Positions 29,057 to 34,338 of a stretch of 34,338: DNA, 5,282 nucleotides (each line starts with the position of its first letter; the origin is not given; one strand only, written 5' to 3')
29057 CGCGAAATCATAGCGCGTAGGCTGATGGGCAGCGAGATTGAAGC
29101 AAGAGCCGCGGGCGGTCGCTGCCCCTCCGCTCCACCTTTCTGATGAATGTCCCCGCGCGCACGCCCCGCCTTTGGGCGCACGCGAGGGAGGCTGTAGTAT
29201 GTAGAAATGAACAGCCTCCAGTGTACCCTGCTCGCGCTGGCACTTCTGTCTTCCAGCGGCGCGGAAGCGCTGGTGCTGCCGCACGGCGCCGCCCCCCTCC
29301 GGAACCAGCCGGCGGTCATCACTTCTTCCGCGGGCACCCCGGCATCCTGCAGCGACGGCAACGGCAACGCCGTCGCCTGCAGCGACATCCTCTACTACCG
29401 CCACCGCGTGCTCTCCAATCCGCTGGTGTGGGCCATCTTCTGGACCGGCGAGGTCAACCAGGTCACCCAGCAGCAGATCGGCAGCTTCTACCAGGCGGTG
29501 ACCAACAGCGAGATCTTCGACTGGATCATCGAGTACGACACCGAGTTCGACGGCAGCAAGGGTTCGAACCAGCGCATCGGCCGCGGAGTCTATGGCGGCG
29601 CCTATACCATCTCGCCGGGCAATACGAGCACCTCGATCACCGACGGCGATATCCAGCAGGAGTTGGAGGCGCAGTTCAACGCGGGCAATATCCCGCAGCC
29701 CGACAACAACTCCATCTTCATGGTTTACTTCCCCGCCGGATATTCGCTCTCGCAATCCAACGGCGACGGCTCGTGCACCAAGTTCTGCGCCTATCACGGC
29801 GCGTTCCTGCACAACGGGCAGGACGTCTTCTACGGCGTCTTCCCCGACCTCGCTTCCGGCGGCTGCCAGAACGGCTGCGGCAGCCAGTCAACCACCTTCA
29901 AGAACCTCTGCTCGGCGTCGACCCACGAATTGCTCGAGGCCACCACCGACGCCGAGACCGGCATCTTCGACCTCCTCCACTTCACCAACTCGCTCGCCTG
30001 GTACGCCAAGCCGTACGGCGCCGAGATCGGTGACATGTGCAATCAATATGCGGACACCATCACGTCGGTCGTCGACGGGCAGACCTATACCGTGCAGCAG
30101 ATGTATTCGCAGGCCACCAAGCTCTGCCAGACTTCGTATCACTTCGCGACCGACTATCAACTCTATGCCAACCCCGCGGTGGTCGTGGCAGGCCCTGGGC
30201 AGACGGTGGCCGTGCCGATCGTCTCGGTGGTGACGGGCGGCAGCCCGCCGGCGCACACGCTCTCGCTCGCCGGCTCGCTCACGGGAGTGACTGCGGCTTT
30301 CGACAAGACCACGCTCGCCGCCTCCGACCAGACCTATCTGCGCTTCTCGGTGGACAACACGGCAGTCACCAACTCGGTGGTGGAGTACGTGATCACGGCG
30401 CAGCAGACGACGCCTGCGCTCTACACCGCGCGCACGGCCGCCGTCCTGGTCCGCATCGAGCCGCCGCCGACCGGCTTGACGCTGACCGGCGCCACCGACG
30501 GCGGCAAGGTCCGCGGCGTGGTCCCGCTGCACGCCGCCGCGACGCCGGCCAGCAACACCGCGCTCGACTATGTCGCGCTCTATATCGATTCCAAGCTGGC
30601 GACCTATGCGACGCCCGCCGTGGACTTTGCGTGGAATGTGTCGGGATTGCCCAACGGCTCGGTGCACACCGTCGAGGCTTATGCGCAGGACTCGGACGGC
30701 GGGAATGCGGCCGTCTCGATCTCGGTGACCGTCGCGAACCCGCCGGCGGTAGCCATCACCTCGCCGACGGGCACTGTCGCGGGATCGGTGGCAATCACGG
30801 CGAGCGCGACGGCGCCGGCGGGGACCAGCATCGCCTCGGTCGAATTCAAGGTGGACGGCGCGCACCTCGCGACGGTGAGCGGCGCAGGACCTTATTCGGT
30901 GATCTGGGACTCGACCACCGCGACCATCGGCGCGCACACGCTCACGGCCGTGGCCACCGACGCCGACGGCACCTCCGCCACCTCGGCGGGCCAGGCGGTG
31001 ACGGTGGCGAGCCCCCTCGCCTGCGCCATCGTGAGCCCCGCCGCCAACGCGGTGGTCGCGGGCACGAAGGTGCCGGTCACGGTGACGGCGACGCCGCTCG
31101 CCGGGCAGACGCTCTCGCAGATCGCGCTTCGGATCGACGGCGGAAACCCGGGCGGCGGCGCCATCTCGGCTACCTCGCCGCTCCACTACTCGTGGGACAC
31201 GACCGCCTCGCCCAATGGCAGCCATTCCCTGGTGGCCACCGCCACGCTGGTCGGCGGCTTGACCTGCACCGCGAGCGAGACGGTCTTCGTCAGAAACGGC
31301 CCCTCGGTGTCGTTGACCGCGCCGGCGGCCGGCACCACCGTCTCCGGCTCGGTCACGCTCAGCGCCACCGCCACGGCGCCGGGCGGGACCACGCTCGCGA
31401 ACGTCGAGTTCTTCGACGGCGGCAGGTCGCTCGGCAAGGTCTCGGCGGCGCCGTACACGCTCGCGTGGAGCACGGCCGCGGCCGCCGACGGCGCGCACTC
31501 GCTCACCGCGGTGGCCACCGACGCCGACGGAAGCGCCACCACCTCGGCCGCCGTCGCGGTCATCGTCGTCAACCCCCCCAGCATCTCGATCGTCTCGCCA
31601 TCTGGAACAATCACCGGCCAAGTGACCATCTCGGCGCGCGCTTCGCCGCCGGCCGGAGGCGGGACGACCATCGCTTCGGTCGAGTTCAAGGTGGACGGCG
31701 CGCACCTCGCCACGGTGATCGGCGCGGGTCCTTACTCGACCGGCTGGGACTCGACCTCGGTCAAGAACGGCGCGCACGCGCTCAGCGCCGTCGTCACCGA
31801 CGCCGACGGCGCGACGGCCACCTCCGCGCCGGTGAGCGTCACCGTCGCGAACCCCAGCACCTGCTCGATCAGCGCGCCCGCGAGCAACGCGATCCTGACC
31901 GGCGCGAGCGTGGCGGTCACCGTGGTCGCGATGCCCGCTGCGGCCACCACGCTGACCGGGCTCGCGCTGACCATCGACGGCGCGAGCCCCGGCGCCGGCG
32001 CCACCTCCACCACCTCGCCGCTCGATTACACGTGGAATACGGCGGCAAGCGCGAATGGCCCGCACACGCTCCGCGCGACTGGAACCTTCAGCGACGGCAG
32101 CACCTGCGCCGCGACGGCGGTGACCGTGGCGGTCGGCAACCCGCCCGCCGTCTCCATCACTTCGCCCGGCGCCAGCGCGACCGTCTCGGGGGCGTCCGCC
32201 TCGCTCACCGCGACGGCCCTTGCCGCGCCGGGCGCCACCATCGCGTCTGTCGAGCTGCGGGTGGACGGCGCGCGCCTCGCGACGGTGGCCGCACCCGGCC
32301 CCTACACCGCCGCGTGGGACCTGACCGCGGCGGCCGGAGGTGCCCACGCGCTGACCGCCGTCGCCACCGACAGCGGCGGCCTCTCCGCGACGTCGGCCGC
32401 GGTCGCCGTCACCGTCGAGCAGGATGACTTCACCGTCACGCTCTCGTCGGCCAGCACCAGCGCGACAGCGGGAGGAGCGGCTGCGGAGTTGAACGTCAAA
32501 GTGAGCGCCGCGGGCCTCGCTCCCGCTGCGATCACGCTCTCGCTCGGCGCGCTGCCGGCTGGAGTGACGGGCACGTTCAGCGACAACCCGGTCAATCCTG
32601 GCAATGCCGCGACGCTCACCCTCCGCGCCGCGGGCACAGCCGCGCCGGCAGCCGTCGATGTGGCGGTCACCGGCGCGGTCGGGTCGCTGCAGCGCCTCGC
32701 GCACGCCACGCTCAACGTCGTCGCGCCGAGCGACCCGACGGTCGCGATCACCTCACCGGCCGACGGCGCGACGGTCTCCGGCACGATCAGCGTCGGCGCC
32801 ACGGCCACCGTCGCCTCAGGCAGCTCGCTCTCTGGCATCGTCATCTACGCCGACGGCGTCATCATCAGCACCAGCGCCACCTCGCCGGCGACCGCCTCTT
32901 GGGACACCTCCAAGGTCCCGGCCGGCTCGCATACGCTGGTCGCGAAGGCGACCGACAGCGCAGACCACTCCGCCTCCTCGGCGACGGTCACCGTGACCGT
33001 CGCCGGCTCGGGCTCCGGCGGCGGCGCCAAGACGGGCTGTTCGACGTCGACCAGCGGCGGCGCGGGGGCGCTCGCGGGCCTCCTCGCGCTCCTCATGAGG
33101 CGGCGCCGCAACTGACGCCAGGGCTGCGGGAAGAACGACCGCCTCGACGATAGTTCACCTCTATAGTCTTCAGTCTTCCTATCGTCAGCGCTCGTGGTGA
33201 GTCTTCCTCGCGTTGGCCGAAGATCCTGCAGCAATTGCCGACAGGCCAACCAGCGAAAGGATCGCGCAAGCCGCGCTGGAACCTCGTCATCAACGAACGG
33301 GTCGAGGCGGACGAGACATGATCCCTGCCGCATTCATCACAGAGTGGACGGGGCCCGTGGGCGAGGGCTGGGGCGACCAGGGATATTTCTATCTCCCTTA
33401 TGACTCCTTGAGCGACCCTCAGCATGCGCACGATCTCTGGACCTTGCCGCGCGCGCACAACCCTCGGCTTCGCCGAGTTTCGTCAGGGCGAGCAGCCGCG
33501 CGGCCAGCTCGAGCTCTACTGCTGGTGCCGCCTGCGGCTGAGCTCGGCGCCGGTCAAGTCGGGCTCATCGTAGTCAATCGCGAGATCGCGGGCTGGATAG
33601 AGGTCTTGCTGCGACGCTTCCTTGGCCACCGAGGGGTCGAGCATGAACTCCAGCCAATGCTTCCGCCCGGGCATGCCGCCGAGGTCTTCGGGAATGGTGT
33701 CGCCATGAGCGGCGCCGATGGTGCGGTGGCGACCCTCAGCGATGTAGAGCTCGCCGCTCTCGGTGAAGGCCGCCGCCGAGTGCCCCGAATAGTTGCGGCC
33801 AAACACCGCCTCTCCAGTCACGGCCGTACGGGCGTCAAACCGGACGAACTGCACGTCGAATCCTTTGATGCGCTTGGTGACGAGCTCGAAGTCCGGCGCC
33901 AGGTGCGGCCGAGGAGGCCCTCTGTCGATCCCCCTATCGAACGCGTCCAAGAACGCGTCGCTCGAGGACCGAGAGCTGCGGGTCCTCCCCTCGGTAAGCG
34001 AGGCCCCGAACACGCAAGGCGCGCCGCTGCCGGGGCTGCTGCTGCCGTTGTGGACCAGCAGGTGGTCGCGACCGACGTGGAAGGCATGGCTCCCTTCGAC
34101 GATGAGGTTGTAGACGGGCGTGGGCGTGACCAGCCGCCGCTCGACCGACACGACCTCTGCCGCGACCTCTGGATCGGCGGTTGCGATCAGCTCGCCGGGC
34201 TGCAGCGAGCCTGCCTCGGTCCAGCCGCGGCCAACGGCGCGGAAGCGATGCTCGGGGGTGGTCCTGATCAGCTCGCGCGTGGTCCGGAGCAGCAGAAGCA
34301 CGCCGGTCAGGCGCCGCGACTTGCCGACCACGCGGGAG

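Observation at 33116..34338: Hint-domain toxin-like C-terminus with no recognisable immunity gene downstream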

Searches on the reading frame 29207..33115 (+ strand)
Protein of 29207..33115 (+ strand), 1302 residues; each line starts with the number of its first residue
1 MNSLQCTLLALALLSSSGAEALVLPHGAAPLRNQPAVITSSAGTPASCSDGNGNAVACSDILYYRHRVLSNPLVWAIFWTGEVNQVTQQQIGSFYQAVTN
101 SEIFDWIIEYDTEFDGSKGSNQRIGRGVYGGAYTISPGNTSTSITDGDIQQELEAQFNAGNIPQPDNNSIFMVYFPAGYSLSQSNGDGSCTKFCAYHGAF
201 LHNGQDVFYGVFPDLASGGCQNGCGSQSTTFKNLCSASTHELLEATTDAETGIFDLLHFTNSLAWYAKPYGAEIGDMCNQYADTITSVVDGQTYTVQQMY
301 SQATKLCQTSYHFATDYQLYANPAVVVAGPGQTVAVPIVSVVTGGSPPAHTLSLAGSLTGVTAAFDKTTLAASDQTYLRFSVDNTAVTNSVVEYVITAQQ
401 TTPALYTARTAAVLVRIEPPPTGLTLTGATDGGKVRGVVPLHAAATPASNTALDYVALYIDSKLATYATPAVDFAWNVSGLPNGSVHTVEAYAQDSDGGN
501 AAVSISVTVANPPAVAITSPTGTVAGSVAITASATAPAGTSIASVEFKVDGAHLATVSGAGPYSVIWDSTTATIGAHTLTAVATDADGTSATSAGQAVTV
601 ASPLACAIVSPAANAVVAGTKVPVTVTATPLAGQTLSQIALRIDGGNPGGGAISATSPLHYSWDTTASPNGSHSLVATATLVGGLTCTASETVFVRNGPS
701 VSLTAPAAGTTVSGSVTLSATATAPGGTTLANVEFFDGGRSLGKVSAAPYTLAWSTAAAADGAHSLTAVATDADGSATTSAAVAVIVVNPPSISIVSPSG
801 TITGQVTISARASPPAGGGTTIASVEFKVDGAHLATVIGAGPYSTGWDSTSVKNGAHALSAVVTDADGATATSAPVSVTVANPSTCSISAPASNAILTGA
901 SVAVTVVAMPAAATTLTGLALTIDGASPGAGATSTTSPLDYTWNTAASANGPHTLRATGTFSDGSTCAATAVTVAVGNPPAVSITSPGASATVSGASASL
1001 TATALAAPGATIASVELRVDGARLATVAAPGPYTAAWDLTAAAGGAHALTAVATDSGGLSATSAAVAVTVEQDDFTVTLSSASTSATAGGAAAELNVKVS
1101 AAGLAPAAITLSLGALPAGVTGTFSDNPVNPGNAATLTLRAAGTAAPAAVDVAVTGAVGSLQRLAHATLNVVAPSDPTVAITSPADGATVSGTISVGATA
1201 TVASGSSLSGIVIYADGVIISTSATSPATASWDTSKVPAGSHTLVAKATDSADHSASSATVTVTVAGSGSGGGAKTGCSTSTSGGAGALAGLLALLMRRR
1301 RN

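Call 9: search_protein_families(library=pfam, proteins=[window:29207-33115:+], max_evalue=1)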
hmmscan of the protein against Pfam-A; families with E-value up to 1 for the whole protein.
window:29207-33115:+ (1302 aa): 10 families
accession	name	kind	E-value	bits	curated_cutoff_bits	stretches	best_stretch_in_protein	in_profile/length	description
PF17957.7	Big_7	-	4.2e-81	268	24.1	8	699-768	1-70/70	Bacterial Ig domain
PF19077.6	Big_13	-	6.7e-08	33.4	27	4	1212-1265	44-100/102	Bacterial Ig-like domain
PF13750.12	Big_3_3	-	0.00013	22.1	27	0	473-530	4-62/157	Bacterial Ig-like domain (group 3)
PF22820.2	TcaA_3rd_4th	-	0.0016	18.7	27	0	712-728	38-54/73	TcaA protein 3rd/4th domain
PF17753.7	Ig_mannosidase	-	0.056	13.6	22.6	0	1091-1141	13-60/81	Ig-fold domain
PF16640.11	Big_3_5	-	0.07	14.1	35.5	5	1194-1266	12-88/88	Bacterial Ig-like domain (group 3)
PF14347.11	DUF4399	-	0.14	13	28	0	1236-1265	57-90/91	Domain of unknown function (DUF4399)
PF02494.22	HYR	-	0.25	12.1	21.7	0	1234-1265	51-81/81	HYR domain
PF00028.23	Cadherin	-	0.32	11.9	28.8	0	1240-1265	65-92/93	Cadherin domain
PF10648.15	Gmad2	-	0.68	10.7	25.7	0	1179-1228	2-50/86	Immunoglobulin-like domain of bacterial spore germination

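Call 10: search_protein_families(library=ncbifam, proteins=[window:29207-33115:+], max_evalue=1)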
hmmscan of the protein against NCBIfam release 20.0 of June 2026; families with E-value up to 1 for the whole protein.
window:29207-33115:+ (1302 aa): 2 families
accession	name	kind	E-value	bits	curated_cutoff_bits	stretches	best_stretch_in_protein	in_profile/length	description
NF047638.1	throspo3_MtsC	equivalog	0.047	12.6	350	0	1246-1301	376-428/428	cell-cell cohesion MYXO-CTERM protein MtsC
TIGR03012.1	sulf_tusD_dsrE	equivalog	0.13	12.1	89.25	1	1178-1231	3-56/127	sulfurtransferase complex subunit TusD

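Call 56: find_encoding_contigs(protein=window:29207-33115:+, flank=10000, max_places=4)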
Protein window:29207-33115:+ (1302 aa): no gene with exactly this product is on record in the collection.

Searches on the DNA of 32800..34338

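Call 21: search_rna_families(source=window, start=32800, end=34338, threshold=evalue, max_evalue=1)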
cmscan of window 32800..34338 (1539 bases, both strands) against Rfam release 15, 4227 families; matches with E-value up to 1: 1.
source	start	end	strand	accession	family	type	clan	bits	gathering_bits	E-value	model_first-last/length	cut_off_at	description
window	33972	34014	-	RF03945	mir-4876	Gene; miRNA;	-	21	100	0.95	1-92/92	no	mir-4876 microRNA precursor family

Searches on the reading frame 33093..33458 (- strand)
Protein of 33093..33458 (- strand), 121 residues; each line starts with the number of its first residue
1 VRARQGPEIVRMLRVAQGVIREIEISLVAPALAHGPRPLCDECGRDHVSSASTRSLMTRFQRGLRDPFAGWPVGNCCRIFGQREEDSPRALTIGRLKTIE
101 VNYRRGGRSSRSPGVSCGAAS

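Call 9: search_protein_families(library=pfam, proteins=[window:33093-33458:-], max_evalue=1)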
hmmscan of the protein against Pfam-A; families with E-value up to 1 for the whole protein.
window:33093-33458:- (121 aa): 0 families

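Call 10: search_protein_families(library=ncbifam, proteins=[window:33093-33458:-], max_evalue=1)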
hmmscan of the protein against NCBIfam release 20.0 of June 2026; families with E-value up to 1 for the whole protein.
window:33093-33458:- (121 aa): 1 family
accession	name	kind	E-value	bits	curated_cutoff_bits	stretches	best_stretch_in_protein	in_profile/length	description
NF000988.0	PRK00103.2-2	equivalog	0.11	12.6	199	0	80-109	23-53/156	23S rRNA (pseudouridine(1915)-N(3))-methyltransferase RlmH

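Call 14: search_protein_families(library=padloc, proteins=[window:33093-33458:-], max_evalue=10)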
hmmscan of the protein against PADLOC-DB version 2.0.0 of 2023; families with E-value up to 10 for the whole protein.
window:33093-33458:- (121 aa): 0 families

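Call 94: search_solved_structures(query=window:33096-33458:-, max_evalue=1)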
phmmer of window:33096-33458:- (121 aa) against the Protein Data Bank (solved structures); distinct sequences matched with E-value up to 1: 0.

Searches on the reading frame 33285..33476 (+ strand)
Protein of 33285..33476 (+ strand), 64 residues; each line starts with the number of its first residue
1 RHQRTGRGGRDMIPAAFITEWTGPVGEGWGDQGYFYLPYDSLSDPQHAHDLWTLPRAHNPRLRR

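Call 16: search_solved_structures(query=window:33285-33476:+, max_evalue=10, show_alignments=3)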
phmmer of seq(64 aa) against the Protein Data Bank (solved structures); distinct sequences matched with E-value up to 10: 1.
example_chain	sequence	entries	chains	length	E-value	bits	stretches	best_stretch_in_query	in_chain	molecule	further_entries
3ois_A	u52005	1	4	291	0.0035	21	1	26-55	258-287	Cysteine protease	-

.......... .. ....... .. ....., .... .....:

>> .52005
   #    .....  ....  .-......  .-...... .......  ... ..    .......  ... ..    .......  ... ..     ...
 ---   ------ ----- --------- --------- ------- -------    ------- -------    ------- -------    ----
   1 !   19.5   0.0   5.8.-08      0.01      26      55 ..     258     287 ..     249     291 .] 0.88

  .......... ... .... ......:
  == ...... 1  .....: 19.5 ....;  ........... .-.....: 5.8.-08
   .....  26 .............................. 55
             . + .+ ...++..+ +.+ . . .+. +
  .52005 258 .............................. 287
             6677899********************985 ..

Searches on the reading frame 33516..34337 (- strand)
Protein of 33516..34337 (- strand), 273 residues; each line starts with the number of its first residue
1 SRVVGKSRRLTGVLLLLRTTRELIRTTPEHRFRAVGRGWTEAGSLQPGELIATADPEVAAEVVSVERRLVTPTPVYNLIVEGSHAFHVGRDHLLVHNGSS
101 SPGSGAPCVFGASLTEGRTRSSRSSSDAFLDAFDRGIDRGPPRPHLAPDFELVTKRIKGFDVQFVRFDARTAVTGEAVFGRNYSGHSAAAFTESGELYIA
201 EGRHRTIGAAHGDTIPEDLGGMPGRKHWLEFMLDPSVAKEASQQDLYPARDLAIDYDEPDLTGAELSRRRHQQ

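Call 9: search_protein_families(library=pfam, proteins=[window:33516-34337:-], max_evalue=1)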
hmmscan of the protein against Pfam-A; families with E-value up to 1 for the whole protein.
window:33516-34337:- (273 aa): 3 families
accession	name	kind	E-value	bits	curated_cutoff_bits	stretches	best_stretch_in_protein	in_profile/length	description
PF07591.16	PT-HINT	-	0.00019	22.1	27.7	1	21-97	58-136/137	Pretoxin HINT domain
PF14890.11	Intein_splicing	-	0.00087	19.6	35.8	1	21-53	58-94/155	Intein splicing domain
PF07929.16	PRiA4_ORF3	-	0.11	12.6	26.6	1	209-244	122-157/173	Plasmid pRiA4b ORF-3-like protein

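Call 10: search_protein_families(library=ncbifam, proteins=[window:33516-34337:-], max_evalue=1)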
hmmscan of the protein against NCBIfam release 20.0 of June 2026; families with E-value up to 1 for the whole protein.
window:33516-34337:- (273 aa): 1 family
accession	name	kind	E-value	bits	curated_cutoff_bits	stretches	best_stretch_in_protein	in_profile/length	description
TIGR01443.1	intein_Cterm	domain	0.035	14.4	15.6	1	74-97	1-23/24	intein C-terminal splicing region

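Call 12: search_solved_structures(query=window:33516-34337:-, max_evalue=10)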
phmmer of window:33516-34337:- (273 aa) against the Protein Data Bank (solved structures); distinct sequences matched with E-value up to 10: 10.
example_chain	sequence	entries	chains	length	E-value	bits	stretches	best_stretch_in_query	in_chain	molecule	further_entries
2lwy_A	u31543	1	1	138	3.5e-08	36.7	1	9-97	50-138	BACTERIAL INTEIN-LIKE DOMAIN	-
3ifj_A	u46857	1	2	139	0.037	16.9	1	22-96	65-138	Endonuclease PI-MtuI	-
8k4r_A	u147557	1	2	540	0.08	15.8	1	85-182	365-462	Non-ribosomal peptide synthetase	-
3igd_A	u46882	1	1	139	0.1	15.5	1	22-86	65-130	Endonuclease PI-MtuI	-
2in9_A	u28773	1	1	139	0.1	15.5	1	22-86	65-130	Endonuclease PI-MtuI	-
2in0_A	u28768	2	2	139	0.12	15.2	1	23-86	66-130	Endonuclease PI-MtuI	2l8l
2in8_A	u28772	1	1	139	0.16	14.8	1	23-86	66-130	Endonuclease PI-MtuI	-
5i0a_A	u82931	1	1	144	0.16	14.8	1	23-85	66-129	Intein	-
5k08_A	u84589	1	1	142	0.18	14.7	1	23-85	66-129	RecA mini intein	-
6t96_A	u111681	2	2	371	1.1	12.1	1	84-139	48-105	Lectin PLL3 | Photorhabdus luminescens subsp. laumondii TTO1 complete genome segment 3/17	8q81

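Call 14: search_protein_families(library=padloc, proteins=[window:33516-34337:-], max_evalue=10)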
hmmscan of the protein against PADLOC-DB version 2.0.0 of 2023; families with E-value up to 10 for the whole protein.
window:33516-34337:- (273 aa): 0 families
